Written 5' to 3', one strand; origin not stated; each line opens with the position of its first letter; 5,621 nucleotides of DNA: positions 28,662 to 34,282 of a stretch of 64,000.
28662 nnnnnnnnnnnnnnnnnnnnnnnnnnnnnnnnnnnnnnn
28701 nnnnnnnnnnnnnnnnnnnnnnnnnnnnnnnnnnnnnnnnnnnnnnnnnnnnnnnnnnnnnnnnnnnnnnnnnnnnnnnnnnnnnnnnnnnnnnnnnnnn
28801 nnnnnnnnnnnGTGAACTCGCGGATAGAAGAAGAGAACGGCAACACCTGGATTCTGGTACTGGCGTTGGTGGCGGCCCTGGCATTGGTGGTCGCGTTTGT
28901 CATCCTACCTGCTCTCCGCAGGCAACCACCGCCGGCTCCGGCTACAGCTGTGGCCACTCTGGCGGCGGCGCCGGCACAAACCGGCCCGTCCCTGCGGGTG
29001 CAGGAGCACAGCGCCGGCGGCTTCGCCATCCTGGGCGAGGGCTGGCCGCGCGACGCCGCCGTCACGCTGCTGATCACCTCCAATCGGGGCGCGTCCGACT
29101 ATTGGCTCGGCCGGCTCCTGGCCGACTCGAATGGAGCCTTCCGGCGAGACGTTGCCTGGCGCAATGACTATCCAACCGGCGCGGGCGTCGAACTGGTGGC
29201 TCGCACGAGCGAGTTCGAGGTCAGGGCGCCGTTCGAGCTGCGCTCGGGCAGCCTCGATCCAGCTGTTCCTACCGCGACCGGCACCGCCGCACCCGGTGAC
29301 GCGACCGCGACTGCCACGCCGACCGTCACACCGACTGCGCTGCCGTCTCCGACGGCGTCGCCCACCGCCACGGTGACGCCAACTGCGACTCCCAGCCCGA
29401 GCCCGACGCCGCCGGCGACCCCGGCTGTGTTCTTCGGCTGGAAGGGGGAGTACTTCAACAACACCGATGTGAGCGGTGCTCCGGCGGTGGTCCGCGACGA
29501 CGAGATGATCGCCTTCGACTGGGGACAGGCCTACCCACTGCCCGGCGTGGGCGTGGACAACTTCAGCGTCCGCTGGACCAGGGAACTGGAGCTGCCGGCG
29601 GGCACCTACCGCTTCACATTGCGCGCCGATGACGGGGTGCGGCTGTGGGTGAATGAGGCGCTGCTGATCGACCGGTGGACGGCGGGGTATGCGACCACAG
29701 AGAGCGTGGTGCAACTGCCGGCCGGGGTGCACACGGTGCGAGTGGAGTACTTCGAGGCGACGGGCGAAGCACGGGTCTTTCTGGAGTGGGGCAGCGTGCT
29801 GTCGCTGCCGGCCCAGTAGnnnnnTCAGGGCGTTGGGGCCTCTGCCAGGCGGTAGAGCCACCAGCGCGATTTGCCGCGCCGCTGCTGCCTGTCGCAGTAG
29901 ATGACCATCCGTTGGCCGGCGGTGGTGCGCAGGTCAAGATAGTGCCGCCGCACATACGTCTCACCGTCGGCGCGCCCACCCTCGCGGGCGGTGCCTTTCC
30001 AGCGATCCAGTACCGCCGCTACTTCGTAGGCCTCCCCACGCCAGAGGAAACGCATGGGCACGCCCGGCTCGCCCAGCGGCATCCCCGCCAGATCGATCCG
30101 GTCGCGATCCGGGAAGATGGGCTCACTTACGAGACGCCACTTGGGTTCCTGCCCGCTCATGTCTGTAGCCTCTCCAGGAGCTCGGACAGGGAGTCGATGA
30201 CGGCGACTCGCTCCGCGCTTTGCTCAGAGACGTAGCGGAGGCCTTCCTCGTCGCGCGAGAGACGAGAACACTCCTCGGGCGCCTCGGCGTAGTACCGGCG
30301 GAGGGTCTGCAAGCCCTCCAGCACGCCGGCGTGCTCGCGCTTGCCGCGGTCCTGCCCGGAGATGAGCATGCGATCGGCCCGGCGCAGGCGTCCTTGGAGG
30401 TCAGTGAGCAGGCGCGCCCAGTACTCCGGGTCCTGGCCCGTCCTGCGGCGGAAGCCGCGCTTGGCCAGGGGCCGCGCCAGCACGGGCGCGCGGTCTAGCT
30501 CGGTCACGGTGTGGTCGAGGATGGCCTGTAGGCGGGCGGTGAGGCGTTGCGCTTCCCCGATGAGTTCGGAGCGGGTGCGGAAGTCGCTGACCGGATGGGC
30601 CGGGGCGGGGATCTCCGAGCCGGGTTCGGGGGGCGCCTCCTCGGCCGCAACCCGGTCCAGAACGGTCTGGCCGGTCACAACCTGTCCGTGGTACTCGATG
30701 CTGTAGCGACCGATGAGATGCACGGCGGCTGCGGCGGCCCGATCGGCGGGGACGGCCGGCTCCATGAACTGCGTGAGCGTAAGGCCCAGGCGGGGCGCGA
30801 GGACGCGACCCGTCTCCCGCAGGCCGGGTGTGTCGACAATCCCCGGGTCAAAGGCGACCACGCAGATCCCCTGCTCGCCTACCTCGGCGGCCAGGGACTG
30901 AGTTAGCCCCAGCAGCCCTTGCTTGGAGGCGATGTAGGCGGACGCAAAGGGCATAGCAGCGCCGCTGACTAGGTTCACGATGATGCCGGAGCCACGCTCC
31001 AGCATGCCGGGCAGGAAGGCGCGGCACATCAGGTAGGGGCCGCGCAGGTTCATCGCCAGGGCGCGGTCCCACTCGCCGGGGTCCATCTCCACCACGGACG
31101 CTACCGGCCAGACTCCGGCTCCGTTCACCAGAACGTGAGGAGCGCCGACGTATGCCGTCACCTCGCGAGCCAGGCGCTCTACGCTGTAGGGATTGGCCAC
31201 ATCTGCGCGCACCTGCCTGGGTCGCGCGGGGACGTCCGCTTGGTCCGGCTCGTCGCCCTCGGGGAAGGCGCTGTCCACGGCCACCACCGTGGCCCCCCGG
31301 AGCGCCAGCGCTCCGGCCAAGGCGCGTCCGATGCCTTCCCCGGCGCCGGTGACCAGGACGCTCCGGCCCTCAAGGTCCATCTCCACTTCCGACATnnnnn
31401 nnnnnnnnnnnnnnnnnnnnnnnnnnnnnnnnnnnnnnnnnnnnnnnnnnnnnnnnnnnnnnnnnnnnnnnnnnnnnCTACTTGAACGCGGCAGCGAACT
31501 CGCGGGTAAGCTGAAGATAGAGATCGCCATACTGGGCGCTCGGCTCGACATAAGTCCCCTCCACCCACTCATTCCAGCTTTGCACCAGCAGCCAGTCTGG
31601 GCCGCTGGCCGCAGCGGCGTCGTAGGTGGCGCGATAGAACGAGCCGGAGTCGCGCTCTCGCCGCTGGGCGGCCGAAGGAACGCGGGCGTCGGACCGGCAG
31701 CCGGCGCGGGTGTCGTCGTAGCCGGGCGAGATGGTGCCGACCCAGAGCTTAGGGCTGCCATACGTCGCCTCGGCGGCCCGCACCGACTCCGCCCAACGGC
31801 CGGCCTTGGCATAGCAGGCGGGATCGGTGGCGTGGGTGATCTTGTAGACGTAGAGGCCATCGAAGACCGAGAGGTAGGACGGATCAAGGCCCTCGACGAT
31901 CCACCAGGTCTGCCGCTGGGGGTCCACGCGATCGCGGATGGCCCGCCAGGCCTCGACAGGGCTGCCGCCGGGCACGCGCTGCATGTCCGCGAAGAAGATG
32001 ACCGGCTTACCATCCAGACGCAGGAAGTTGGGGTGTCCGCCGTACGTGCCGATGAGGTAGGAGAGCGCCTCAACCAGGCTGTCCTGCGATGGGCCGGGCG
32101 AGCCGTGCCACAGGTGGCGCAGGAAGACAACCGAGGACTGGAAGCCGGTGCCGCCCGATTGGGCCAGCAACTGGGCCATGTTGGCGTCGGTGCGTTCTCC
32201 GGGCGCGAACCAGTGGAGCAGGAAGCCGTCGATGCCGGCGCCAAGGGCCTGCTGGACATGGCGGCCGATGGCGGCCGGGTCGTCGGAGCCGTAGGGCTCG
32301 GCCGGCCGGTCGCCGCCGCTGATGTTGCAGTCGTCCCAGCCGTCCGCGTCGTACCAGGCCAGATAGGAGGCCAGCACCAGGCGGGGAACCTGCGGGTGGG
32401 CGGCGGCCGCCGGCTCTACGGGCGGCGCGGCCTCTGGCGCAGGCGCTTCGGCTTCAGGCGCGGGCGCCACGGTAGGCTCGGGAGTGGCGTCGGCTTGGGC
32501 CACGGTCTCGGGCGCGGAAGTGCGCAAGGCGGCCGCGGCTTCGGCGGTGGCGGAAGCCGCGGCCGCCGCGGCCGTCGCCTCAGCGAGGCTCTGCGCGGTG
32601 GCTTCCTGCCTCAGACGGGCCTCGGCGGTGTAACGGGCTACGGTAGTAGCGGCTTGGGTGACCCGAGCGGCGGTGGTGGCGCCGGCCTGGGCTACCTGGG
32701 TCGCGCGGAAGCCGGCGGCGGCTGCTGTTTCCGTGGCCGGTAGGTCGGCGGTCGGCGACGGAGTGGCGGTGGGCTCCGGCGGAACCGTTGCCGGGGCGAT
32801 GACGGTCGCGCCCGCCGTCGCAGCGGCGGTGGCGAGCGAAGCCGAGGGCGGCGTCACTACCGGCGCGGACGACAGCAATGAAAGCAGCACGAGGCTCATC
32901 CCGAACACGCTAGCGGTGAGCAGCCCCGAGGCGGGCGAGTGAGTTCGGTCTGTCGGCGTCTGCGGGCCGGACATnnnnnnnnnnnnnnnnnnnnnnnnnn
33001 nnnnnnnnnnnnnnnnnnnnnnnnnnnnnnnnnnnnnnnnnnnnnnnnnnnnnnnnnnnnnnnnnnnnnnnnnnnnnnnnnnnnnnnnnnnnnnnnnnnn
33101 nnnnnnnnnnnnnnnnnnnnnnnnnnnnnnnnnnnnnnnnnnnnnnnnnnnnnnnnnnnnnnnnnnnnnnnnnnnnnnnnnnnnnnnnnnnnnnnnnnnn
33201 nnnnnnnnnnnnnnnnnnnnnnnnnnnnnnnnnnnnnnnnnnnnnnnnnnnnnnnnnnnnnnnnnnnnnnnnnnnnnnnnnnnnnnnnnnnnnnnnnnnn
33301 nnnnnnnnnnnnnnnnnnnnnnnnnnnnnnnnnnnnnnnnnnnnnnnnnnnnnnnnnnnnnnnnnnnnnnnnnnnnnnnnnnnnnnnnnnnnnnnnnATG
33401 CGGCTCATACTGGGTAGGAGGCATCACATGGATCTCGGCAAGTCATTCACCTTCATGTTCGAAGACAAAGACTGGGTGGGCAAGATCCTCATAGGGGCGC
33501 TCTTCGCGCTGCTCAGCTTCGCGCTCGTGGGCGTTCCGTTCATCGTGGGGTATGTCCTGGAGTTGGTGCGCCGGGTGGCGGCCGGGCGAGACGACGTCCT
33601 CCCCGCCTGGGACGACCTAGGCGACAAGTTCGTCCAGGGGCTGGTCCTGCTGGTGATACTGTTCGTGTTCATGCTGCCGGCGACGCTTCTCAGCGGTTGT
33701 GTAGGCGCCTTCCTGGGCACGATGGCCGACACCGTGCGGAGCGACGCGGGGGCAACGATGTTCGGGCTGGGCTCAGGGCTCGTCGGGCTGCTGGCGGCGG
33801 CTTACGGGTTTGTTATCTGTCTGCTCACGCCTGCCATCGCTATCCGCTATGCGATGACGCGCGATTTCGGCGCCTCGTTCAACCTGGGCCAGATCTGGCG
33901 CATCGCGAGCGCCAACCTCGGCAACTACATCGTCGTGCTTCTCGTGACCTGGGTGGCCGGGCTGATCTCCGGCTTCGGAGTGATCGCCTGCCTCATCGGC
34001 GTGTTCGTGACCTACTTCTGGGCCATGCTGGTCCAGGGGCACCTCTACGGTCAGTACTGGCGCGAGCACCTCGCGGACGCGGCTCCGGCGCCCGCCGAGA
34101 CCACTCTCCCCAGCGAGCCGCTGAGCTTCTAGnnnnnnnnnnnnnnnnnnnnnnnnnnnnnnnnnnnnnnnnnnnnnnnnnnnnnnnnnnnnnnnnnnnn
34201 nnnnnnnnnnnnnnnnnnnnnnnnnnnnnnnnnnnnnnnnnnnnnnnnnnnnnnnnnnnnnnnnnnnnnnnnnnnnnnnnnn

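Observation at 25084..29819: Pro/Thr-rich-linker membrane proteins (one with PA14) flank the GT39-like enzyme: candidate O-glycosylation substrates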

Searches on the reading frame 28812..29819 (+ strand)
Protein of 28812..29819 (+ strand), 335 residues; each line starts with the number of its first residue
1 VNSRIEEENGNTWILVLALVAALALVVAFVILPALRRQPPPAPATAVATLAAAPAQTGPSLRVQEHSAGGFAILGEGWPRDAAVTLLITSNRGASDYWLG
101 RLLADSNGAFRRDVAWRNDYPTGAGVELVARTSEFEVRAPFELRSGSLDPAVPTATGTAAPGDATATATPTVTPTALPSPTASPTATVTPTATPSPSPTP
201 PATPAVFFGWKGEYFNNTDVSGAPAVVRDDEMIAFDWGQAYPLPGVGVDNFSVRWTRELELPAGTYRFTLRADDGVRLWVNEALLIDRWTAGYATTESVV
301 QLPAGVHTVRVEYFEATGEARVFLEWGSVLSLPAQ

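Call 3: search_protein_families(library=pfam, proteins=[window:28812-29819:+], max_evalue=0.01)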
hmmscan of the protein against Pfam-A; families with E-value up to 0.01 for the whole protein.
window:28812-29819:+ (335 aa): 1 family
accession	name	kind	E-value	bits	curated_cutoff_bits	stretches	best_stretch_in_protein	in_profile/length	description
PF07691.17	PA14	-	4.2e-22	79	24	1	209-328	4-135/147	PA14 domain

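Call 4: search_protein_families(library=ncbifam, proteins=[window:28812-29819:+], max_evalue=0.01)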
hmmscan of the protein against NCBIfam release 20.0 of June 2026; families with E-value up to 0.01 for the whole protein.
window:28812-29819:+ (335 aa): 1 family
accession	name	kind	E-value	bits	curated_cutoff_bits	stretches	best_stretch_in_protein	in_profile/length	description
NF041776.1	xylosidase_Xyl3A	equivalog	9.7e-06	23.8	1250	1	209-322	445-564/846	xylan 1,4-beta-xylosidase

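Call 66: find_homologous_proteins(query=window:28812-29819:+, max_evalue=0.00001)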
Query window:28812-29819:+ (335 aa): 323 proteins with E <= 0.00001 among 8000 candidates; the best 120 are listed.
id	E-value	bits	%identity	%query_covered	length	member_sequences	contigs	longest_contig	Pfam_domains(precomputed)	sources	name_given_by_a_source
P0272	3.6e-216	735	100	100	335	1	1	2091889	PF07691.18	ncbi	-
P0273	3.7e-182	623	84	100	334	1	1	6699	PF07691.18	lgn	-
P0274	2.4e-167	574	78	100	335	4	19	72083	PF07691.18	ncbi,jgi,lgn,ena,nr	ncbi:MAG: hypothetical protein GXX93_12900 [Anaerolineae bacterium]|nr:hypothetical protein [Anaerol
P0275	2.7e-165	568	78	100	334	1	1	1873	PF07691.18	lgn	-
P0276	1.4e-143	496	47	98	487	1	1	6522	PF07691.18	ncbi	-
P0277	8.2e-142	490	48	37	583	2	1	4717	PF07691.18,PF25942.1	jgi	jgi:RNase P/RNase MRP subunit p29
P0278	6.4e-133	461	58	35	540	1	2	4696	PF07495.20,PF07691.18,PF25942.1,PF10528.15,PF05345.19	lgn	-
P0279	1.0e-130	454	49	37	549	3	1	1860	PF07691.18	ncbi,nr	ncbi:MAG TPA: PA14 domain-containing protein, partial [Anaerolineae bacterium]|nr:PA14 domain-contai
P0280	8.6e-122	425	60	99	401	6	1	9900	PF07691.18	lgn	-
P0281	1.5e-121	424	59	100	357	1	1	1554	PF07691.18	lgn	-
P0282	1.3e-119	417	60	100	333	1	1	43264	PF07691.18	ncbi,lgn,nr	ncbi:MAG: hypothetical protein HPY83_13810 [Anaerolineae bacterium]|nr:hypothetical protein [Anaerol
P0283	3.5e-119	416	45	44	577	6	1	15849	PF07691.18,PF10528.15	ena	-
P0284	4.1e-118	412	47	36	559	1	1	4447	PF07691.18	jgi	-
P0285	3.0e-117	410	51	36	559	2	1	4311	PF07691.18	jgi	jgi:hypothetical protein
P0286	3.3e-117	409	47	38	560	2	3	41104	PF07691.18,PF10528.15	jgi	jgi:hypothetical protein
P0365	2.8e-80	288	33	96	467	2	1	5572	PF07691.18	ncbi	ncbi:MAG: PA14 domain-containing protein, partial [Anaerolineae bacterium]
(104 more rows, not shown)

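Call 67: find_encoding_contigs(protein=P0276, flank=6000, max_places=1)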
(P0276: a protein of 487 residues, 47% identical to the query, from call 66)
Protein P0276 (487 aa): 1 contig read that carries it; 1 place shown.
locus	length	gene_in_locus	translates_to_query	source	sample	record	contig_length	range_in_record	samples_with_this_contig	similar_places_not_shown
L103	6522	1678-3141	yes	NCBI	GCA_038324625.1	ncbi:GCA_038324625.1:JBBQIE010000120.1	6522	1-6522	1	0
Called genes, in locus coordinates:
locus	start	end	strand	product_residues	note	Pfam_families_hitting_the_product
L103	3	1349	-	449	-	?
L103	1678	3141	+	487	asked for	PF07691:PA14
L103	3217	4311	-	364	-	PF01208:URO-D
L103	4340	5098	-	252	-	PF03328:HpcH_HpaI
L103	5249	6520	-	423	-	?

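Call 68: find_encoding_contigs(protein=P0365, flank=6000, max_places=1)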
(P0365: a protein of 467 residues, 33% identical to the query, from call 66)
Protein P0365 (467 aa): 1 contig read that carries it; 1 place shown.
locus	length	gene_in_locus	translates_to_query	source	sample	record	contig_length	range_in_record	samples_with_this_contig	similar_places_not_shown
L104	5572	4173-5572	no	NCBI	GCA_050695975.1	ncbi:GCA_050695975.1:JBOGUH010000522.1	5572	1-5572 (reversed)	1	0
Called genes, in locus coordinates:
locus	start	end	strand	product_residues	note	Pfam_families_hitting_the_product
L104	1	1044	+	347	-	PF00512:HisKA, PF02518:HATPase_c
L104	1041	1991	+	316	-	PF00892:EamA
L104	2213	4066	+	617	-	PF00496:SBP_bac_5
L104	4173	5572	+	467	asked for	PF07691:PA14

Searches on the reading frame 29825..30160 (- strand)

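Call 3: search_protein_families(library=pfam, proteins=[window:29825-30160:-], max_evalue=0.01)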
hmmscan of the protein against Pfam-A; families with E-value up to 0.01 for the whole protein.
window:29825-30160:- (111 aa): 1 family
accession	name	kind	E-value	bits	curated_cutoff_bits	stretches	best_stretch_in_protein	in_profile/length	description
PF20114.4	DUF6504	-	4e-20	72.4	24.2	1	9-106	4-102/103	Domain of unknown function (DUF6504)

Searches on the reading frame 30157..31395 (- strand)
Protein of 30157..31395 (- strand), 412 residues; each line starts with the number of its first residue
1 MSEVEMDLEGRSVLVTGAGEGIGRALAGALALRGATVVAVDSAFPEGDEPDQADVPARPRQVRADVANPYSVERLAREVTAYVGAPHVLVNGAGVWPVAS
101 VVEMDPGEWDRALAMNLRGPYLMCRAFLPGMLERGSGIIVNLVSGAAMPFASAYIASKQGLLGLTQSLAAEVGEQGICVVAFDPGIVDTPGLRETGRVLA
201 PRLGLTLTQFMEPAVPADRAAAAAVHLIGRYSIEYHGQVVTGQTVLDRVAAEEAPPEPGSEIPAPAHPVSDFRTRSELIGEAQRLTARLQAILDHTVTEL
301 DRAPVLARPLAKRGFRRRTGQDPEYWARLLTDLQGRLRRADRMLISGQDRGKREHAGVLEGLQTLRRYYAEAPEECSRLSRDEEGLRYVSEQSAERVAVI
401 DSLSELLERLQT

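Call 3: search_protein_families(library=pfam, proteins=[window:30157-31395:-], max_evalue=0.01)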
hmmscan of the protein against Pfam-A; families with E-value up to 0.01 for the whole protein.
window:30157-31395:- (412 aa): 4 families
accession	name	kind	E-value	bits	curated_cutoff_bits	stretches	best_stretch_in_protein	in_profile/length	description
PF00106.31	adh_short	-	7.3e-39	133.7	26.6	1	12-194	2-189/195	short chain dehydrogenase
PF13561.12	adh_short_C2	-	4.7e-33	115.2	27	1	17-229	1-218/236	Enoyl-(Acyl carrier protein) reductase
PF08659.16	KR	-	1.6e-06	28.6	22.6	1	13-128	3-124/180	KR domain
PF02882.25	THF_DHG_CYH_C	-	0.006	16.4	27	0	3-43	29-69/160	Tetrahydrofolate dehydrogenase/cyclohydrolase, NAD(P)-binding domain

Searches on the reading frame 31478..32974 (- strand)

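Call 3: search_protein_families(library=pfam, proteins=[window:31478-32974:-], max_evalue=0.01)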
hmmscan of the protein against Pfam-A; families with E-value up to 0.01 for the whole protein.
window:31478-32974:- (498 aa): 3 families
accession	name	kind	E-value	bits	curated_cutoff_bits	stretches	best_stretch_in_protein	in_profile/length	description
PF16317.11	Glyco_hydro_99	-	1.2e-20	74.3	33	1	228-479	65-307/341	Glycosyl hydrolase family 99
PF14307.12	Glyco_tran_WbsX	-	2.5e-08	34.2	25.1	1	411-489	272-349/350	Glycosyltransferase WbsX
PF03659.20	Glyco_hydro_71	-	0.0082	15.4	34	0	238-326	20-101/375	Glycosyl hydrolase family 71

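Call 4: search_protein_families(library=ncbifam, proteins=[window:31478-32974:-], max_evalue=0.01)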
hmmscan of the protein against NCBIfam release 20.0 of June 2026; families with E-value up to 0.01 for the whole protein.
window:31478-32974:- (498 aa): 0 families

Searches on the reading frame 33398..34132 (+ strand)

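Call 3: search_protein_families(library=pfam, proteins=[window:33398-34132:+], max_evalue=0.01)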
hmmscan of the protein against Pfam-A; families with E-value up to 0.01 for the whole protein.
window:33398-34132:+ (244 aa): 1 family
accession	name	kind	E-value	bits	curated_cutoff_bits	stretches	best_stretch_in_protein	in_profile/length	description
PF13197.11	DUF4013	-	9.9e-29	100.8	26.9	1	35-199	2-167/168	Protein of unknown function (DUF4013)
